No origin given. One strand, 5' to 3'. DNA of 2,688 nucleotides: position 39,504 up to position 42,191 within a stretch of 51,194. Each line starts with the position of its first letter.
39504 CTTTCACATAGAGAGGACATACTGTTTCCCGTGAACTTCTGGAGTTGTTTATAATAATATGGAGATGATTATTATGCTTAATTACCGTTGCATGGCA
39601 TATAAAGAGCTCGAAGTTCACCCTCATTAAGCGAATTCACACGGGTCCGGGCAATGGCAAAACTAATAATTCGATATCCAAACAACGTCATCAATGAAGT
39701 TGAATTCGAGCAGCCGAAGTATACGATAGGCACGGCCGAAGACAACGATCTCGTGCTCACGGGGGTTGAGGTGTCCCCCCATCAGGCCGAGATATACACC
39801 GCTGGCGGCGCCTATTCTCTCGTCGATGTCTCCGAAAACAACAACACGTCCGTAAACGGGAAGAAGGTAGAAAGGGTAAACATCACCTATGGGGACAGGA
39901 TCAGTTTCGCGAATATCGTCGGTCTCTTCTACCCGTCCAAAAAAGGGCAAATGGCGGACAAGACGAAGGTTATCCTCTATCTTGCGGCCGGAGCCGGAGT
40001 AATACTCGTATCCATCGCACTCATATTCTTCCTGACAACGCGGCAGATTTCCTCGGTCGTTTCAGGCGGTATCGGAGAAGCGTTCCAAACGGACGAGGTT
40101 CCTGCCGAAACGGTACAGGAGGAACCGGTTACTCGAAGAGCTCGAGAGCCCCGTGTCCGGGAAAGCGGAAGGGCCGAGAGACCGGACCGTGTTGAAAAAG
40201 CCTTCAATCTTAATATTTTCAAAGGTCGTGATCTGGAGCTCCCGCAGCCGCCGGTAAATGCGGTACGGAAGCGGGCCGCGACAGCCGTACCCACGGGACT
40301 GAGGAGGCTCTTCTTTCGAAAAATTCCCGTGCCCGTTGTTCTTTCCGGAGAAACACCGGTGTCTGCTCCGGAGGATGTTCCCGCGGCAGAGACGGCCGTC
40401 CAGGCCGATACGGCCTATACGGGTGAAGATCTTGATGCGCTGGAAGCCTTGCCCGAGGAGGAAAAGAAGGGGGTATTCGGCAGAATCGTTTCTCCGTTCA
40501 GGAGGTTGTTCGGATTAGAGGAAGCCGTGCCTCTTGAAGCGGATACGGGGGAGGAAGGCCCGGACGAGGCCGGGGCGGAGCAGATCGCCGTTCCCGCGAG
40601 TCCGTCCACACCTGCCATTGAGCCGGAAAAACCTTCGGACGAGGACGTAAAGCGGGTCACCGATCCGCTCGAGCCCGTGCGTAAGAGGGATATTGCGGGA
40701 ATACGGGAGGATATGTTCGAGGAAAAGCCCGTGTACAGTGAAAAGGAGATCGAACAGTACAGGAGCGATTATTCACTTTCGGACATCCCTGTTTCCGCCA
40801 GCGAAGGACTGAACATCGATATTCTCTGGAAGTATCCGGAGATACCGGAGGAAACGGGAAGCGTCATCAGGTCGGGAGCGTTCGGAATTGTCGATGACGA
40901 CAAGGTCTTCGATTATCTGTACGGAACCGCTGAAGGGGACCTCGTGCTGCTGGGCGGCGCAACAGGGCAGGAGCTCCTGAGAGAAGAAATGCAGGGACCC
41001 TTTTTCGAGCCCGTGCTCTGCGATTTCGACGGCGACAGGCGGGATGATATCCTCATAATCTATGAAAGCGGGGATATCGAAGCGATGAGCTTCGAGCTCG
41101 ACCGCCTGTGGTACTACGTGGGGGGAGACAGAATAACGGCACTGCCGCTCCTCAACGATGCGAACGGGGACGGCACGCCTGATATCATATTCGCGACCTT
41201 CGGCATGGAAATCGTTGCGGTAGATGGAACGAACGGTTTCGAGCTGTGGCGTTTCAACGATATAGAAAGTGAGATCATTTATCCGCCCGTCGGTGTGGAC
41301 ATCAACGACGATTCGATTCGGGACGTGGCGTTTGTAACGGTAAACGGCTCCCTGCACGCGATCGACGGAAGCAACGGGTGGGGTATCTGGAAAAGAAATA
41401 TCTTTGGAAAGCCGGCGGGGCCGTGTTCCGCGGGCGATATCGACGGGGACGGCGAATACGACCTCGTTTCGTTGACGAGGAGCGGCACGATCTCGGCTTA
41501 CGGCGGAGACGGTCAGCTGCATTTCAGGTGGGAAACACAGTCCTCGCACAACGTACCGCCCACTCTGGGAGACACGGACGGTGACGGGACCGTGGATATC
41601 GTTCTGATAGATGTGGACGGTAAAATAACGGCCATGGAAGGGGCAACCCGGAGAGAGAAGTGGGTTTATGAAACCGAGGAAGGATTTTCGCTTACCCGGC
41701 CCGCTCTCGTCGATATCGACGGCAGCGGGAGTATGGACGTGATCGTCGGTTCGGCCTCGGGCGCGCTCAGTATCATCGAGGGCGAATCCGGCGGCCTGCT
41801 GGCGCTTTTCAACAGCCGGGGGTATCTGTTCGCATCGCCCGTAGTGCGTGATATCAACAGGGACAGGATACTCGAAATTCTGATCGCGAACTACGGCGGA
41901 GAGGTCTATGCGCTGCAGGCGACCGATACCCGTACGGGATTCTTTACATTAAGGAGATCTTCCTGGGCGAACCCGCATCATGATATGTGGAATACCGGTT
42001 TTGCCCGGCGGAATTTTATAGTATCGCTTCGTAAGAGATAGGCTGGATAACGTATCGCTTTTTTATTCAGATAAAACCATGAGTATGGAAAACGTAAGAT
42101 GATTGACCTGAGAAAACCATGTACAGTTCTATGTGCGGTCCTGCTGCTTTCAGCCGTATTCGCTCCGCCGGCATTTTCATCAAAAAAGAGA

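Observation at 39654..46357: Three-gene envelope cluster in which both signalling domains appear catalytically dead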

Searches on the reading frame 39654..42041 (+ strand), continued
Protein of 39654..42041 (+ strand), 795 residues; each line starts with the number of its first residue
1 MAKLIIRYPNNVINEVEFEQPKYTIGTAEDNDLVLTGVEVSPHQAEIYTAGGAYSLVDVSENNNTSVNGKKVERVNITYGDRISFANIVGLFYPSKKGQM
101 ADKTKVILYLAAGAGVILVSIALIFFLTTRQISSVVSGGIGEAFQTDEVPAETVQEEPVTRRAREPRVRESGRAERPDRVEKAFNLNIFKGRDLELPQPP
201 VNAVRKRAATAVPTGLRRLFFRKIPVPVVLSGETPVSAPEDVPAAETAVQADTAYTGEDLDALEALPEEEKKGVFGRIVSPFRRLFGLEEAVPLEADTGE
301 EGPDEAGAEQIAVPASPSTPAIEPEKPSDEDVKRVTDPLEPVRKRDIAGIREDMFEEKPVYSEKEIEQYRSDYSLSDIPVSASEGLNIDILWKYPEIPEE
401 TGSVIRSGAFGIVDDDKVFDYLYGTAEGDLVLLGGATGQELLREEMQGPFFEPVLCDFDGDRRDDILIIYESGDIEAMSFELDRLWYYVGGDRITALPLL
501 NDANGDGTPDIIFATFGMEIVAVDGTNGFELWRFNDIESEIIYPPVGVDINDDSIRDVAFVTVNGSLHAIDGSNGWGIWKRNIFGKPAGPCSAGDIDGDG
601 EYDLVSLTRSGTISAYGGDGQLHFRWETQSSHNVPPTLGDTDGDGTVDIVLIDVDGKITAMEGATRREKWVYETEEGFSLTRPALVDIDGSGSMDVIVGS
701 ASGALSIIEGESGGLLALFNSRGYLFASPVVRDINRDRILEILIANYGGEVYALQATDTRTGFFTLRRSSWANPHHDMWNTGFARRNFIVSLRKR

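Call 32: find_related_loci(query=A2, collection=genome_contigs, flank=10000)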
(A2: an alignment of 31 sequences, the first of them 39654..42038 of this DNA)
Query A2 (795 aa) in genome_contigs; peptide patterns used: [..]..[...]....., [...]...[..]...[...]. (x = any residue, [..] = any of these).
76 stretches matched a pattern; 23 encode a relative of the query (tblastn E <= 1e-3); 21 distinct loci.
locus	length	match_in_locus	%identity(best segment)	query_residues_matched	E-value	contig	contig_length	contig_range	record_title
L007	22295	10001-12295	47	1-789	0e+0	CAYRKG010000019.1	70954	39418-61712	MAG TPA_asm: uncultured Spirochaetota bacterium isolate SRP323688_co1_269 genome assembly, contig: NODE_739_length_70954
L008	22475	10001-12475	45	1-784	0e+0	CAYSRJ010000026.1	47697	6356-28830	MAG TPA_asm: uncultured Spirochaetota bacterium isolate binchicken_co94_333 genome assembly, contig: NODE_907_length_476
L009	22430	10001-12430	43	1-788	0e+0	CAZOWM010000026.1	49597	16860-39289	MAG TPA_asm: uncultured Spirochaetota bacterium isolate binchicken_co89_665 genome assembly, contig: NODE_856_length_495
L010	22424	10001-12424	43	1-789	0e+0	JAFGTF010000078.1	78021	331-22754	MAG: Spirochaetes bacterium isolate Zod_Metabat.958 k87_8467025, whole genome shotgun sequence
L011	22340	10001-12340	42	1-789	0e+0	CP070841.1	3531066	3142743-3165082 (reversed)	MAG: Spirochaetota bacterium isolate bin100 chromosome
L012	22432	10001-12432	42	1-789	0e+0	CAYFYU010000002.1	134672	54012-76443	MAG TPA_asm: uncultured Spirochaetota bacterium isolate ERP108616_co2_14 genome assembly, contig: NODE_60_length_134672_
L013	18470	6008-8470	45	1-784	0e+0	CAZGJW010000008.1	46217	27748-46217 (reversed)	MAG TPA_asm: uncultured Spirochaetota bacterium isolate binchicken_co89_639 genome assembly, contig: NODE_991_length_462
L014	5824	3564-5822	44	1-774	0e+0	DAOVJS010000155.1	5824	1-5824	MAG TPA_asm: Spirochaetota bacterium isolate CSMAG_1399 CSMAG_1399_k141_4082001_length_5824_cov_15.0000, whole genome sh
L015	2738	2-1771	51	196-784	0e+0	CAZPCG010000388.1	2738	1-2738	MAG TPA_asm: uncultured Spirochaetota bacterium isolate binchicken_co395_73 genome assembly, contig: NODE_31488_length_2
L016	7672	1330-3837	37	1-785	4e-173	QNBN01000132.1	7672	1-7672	MAG: Spirochaetes bacterium isolate B62_G9 B62_Guay9_scaffold_14479, whole genome shotgun sequence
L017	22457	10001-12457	47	1-784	0e+0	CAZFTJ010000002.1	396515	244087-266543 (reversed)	MAG TPA_asm: uncultured Spirochaetota bacterium isolate binchicken_co178_263 genome assembly, contig: NODE_27_length_396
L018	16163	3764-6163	45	1-784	0e+0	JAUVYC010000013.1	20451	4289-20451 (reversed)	MAG: Spirochaetota bacterium isolate CSMAG_1232 CSMAG_1232_k141_576106_length_20451_cov_7.3900, whole genome shotgun seq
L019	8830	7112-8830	45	1-716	3e-146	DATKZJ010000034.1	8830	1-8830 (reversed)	MAG TPA_asm: Spirochaetota bacterium isolate SMAG_U14242 k141_3683699, whole genome shotgun sequence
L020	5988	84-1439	47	331-784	3e-136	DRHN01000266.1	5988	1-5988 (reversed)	MAG TPA_asm: Spirochaetes bacterium isolate HyVt-370 HyVt-370_k145_483153, whole genome shotgun sequence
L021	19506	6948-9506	40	1-785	3e-179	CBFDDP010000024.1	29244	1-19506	MAG TPA_asm: uncultured bacterium isolate SRR26215674_binner13_Refined_32 genome assembly, contig: ERZ25073485.797, whol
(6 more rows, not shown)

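Call 76: search_protein_families(library=padloc, proteins=[window:39654-42038:+], max_evalue=0.01)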
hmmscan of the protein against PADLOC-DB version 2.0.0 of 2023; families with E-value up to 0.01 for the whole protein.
window:39654-42038:+ (795 aa): 0 families

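Call 95: search_solved_structures(query=A2, max_evalue=0.1)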
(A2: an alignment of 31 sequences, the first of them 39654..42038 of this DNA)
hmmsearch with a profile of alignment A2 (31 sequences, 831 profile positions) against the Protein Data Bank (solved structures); distinct sequences matched with E-value up to 0.1: 31.
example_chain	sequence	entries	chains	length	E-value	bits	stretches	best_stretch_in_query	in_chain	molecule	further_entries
6i2q_B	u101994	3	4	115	3.3e-07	31.9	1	18-88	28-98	Glycogen accumulation regulator GarA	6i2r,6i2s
8p5r_G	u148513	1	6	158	7.6e-07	30.8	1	18-88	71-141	Glycogen accumulation regulator GarA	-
2fez_A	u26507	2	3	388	1.4e-06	29.8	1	22-84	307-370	Probable regulatory protein embR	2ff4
6mlt_A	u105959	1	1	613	1.8e-06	29.5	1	525-735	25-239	Hemolysin-related protein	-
6cah_A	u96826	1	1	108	3.9e-06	28.4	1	23-88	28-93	ABC transporter ATP-binding/permease protein Rv1747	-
4imm_A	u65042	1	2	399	4.5e-06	28.2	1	442-534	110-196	Outer membrane assembly lipoprotein YfgL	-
1kv9_A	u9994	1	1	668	6.3e-06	27.7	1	556-620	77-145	TYPE II QUINOHEMOPROTEIN ALCOHOL DEHYDROGENASE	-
2kkl_A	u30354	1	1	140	6.6e-06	27.7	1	18-89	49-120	Uncharacterized protein Mb1858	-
2kfu_A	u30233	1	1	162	7.9e-06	27.4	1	19-88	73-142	Rv1827 pThr 22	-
6i2p_D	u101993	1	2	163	8e-06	27.4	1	19-88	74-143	Glycogen accumulation regulator GarA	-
7rj3_A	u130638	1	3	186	1e-05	27.1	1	19-88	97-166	Glycogen accumulation regulator GarA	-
3hx1_A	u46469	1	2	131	1.4e-05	26.6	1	14-96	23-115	Slr1951 protein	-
2kb3_A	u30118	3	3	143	2.1e-05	26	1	18-87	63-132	Oxoglutarate dehydrogenase inhibitor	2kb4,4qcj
8p5x_G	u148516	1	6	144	2.1e-05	26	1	18-87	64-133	Oxoglutarate dehydrogenase inhibitor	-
3ehk_A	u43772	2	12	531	0.00072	20.9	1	137-485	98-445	Prunin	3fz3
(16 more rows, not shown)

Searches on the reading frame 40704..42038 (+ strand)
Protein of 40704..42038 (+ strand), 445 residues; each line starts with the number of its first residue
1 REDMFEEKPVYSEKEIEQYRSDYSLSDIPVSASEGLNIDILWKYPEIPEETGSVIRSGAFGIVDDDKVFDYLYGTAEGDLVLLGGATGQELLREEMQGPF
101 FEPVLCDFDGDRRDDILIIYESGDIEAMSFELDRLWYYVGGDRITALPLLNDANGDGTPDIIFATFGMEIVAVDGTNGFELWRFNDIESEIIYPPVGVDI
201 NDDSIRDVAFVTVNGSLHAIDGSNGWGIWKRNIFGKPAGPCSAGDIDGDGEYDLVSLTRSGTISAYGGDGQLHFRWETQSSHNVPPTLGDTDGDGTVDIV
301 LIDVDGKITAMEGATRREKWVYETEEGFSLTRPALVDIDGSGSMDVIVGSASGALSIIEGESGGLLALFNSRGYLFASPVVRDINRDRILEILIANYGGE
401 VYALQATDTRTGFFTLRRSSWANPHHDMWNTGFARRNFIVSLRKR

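Call 40: search_solved_structures(query=window:40704-42038:+, max_evalue=0.01)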
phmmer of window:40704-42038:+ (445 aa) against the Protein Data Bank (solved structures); distinct sequences matched with E-value up to 0.01: 0.
